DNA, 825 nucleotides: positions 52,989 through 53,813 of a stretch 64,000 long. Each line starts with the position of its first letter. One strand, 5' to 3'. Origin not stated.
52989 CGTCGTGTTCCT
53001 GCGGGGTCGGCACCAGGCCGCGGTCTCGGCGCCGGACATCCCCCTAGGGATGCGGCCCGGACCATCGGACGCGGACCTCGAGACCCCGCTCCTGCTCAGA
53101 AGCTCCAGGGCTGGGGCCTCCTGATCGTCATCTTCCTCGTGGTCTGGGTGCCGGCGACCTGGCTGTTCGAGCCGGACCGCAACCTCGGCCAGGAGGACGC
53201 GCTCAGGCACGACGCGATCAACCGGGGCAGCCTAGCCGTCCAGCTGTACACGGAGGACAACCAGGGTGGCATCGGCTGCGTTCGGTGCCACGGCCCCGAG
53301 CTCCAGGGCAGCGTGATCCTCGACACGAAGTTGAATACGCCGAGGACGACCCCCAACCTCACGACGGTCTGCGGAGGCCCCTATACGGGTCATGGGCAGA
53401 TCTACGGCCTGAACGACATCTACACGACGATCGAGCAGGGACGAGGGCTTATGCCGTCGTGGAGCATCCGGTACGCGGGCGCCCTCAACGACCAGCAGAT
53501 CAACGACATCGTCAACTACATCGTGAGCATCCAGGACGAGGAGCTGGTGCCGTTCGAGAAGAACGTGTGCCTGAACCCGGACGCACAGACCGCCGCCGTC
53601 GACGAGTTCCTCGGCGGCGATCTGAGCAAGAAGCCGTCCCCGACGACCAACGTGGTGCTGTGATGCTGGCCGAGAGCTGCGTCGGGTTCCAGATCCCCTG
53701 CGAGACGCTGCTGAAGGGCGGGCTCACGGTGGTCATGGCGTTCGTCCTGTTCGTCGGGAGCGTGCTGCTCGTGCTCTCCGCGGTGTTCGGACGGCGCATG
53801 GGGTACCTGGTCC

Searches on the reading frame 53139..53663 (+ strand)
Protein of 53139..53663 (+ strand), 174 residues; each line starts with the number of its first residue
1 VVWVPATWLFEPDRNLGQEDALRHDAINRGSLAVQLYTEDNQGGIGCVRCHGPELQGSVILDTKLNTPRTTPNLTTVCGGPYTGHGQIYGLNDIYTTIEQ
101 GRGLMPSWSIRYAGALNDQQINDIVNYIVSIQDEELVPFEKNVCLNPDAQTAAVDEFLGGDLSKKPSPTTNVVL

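Call 40: search_protein_families(library=pfam, proteins=[window:53139-53663:+], max_evalue=0.001)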
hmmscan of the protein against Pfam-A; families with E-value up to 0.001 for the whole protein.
window:53139-53663:+ (174 aa): 2 families
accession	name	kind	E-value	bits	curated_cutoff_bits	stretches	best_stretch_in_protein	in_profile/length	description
PF13442.11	Cytochrome_CBB3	-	2e-06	28.4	27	1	47-128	14-68/68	Cytochrome C oxidase, cbb3-type, subunit III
PF00034.26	Cytochrom_C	-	2.5e-06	29.1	21.3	1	46-131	11-89/90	Cytochrome c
